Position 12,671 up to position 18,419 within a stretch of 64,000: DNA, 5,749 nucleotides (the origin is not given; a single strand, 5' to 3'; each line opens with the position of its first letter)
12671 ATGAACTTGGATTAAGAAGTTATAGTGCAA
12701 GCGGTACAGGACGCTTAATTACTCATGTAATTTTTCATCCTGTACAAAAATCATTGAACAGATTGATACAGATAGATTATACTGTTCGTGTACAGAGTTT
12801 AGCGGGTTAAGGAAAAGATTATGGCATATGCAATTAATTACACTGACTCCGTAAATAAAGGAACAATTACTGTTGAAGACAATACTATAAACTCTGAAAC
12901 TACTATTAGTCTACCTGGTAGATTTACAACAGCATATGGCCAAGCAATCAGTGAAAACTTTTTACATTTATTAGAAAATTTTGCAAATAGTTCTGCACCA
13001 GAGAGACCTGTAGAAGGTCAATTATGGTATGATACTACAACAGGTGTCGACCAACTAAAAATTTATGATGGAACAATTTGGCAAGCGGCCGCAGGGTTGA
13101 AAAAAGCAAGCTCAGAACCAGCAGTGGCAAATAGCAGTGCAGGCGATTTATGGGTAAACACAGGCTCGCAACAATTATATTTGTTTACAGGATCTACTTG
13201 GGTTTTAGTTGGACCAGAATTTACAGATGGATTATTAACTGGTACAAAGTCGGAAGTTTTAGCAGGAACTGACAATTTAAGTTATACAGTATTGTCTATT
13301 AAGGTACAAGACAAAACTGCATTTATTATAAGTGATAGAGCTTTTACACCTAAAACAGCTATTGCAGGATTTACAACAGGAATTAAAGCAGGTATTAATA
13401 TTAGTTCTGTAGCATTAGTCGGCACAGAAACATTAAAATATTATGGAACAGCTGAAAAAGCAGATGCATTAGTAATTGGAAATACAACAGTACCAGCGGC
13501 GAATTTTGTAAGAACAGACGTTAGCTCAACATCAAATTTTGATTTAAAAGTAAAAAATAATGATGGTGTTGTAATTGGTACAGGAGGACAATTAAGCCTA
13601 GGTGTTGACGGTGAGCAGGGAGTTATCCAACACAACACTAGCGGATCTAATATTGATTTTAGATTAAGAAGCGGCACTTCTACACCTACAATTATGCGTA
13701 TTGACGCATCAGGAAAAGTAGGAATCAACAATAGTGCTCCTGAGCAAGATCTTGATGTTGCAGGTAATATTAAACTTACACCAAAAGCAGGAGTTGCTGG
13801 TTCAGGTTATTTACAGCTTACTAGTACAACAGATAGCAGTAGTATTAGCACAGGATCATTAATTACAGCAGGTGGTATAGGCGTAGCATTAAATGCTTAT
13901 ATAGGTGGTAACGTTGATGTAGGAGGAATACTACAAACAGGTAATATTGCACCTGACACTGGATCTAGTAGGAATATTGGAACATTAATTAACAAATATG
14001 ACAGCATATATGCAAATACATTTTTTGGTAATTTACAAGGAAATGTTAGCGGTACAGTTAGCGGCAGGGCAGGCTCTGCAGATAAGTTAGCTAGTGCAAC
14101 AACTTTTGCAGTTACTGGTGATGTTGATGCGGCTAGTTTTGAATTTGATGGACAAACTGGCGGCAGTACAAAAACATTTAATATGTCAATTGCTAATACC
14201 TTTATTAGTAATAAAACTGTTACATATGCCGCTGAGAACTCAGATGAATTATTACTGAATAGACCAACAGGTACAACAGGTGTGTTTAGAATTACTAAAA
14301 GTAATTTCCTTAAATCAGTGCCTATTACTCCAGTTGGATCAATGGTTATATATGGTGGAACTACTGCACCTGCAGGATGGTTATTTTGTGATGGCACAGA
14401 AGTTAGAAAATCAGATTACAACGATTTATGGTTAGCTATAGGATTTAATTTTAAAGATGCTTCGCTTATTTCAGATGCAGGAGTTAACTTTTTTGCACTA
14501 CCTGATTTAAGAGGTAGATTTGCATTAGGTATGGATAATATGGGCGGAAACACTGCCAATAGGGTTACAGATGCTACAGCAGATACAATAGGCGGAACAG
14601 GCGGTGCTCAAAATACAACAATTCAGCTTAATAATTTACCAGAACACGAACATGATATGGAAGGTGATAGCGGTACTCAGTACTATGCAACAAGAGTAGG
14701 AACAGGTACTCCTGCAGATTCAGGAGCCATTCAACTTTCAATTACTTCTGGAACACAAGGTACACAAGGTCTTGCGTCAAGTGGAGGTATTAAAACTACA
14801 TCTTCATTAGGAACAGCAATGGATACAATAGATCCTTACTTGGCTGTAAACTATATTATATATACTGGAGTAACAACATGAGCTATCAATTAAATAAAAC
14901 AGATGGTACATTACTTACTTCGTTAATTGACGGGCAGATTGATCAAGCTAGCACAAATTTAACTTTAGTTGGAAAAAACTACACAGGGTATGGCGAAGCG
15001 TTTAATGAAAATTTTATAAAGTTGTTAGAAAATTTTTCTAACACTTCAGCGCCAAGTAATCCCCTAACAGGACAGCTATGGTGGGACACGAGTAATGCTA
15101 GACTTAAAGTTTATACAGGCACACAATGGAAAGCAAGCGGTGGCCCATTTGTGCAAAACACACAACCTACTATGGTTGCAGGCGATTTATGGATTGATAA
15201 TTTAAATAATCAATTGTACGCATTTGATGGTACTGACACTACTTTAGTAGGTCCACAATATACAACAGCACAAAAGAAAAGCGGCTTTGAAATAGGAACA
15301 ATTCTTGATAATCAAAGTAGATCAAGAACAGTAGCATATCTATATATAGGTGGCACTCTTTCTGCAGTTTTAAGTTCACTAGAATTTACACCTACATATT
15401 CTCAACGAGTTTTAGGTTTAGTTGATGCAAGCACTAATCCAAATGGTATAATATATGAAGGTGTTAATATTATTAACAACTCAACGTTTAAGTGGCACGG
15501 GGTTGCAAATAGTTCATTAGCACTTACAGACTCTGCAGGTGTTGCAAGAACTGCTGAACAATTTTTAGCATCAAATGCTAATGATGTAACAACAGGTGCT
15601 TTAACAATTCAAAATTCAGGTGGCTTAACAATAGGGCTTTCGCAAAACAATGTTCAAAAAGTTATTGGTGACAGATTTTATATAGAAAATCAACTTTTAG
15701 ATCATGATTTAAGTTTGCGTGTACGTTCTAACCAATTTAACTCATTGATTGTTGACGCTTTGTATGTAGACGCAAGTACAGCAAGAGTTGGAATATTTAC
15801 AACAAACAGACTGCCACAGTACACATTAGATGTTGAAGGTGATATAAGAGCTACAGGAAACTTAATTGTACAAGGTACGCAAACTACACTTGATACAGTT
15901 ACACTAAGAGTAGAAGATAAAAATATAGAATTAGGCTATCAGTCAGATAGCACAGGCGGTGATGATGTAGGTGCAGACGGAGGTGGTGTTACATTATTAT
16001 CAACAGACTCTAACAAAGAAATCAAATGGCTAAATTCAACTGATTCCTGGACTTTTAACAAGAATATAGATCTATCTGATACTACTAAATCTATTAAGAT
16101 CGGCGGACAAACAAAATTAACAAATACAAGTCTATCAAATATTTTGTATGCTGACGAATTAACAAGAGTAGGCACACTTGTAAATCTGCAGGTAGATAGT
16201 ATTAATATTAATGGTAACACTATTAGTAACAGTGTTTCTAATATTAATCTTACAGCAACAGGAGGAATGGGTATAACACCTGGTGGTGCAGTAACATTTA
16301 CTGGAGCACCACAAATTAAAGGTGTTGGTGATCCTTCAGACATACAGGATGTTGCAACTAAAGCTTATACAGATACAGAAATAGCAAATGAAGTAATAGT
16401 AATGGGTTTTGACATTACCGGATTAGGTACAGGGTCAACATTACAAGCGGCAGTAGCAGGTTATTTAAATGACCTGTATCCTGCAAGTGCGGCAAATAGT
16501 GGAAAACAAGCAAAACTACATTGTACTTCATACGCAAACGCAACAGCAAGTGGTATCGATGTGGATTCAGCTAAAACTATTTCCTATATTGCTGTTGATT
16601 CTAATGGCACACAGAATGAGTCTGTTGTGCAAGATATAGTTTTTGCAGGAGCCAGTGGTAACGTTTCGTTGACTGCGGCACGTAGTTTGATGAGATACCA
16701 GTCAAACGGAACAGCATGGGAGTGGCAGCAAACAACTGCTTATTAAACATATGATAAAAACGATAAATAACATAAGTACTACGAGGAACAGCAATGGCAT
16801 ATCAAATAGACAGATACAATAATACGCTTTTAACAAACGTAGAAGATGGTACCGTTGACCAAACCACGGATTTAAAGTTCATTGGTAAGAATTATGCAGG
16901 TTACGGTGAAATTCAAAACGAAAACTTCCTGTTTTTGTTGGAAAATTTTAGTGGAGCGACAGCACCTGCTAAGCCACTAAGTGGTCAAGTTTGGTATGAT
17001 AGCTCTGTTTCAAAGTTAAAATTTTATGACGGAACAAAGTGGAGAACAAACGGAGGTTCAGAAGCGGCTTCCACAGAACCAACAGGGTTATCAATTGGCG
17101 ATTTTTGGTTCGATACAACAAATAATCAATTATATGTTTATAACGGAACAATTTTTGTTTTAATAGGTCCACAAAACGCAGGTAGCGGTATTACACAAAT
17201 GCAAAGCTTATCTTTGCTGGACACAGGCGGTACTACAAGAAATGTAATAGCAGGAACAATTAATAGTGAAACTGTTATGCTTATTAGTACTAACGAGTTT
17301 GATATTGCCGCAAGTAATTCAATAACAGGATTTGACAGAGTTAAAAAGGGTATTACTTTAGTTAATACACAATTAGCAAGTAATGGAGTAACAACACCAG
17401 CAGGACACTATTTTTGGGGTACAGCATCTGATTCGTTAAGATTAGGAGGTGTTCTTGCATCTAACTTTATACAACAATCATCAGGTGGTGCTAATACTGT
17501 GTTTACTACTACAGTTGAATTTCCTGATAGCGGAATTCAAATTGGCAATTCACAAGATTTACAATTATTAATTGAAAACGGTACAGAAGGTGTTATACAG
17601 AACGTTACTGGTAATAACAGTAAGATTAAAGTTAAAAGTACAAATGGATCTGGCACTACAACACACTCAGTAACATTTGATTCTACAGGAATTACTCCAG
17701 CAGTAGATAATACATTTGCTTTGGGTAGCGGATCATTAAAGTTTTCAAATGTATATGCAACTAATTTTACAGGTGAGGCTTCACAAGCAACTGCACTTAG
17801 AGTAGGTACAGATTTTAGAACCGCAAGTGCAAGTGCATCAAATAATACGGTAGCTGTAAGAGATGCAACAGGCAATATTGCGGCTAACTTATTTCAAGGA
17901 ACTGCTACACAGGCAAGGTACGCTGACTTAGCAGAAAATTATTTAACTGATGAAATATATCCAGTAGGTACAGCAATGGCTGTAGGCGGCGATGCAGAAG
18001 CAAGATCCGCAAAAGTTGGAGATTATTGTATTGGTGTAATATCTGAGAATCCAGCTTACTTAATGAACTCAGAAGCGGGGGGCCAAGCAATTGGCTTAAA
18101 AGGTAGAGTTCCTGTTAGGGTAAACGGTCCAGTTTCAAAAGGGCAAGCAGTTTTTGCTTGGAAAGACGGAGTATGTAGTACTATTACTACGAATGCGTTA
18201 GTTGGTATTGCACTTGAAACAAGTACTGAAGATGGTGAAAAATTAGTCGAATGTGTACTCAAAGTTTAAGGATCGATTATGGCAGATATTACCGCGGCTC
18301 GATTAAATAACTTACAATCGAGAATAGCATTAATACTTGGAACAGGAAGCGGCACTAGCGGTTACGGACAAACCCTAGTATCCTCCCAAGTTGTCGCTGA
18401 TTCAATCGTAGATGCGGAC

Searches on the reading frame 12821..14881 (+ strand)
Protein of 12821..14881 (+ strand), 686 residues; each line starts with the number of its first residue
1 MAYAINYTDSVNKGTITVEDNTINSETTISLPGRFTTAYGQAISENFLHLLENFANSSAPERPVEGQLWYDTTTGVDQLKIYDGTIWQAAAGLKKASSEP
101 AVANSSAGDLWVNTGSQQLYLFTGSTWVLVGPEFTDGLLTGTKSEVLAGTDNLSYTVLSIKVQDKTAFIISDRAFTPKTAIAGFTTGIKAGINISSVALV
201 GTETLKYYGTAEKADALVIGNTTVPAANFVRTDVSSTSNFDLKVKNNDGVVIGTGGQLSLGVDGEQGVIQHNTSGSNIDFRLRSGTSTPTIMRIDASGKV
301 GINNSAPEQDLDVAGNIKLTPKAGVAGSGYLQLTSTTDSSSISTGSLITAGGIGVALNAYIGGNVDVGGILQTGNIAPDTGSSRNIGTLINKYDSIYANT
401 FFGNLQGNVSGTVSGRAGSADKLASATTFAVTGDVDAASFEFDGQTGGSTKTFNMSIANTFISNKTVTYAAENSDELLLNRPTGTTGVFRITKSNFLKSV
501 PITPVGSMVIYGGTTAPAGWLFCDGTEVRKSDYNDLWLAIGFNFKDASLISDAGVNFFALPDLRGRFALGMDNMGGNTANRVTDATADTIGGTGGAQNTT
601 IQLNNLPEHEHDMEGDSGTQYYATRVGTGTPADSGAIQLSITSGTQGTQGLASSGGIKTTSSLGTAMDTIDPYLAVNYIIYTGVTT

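Call 10: search_protein_families(library=pfam, proteins=[window:12821-14881:+], max_evalue=0.001)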
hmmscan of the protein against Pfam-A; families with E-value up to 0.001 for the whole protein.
window:12821-14881:+ (686 aa): 2 families
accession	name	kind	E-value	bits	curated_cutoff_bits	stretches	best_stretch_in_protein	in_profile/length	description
PF07484.17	Collar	-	1e-13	51.5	24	1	506-567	1-56/57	Phage Tail Collar Domain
PF21939.1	Gp10_C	-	0.00026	22.4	27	0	566-677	36-134/139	Baseplate structural protein Gp10, C-terminal domain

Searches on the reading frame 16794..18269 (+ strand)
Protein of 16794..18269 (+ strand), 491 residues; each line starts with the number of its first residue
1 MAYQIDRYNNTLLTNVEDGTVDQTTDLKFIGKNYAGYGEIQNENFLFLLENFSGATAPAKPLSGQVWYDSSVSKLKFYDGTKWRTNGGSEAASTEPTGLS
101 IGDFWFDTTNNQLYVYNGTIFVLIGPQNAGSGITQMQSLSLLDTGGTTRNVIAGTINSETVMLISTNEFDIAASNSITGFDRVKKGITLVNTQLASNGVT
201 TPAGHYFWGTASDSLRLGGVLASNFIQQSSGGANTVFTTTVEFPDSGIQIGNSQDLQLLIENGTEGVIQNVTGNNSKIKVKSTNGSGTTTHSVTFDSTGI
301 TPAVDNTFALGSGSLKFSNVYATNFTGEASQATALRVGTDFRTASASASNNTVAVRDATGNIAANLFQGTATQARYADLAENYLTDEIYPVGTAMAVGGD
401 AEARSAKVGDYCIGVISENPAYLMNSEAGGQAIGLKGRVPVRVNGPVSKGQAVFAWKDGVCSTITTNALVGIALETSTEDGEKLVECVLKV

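Call 10: search_protein_families(library=pfam, proteins=[window:16794-18269:+], max_evalue=0.001)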
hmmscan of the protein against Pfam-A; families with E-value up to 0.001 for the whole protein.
window:16794-18269:+ (491 aa): 1 family
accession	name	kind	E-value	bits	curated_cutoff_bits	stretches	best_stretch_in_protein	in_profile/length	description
PF11962.13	Peptidase_G2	-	1.4e-06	28.4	25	1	343-426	17-99/228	Peptidase_G2, IMC autoproteolytic cleavage domain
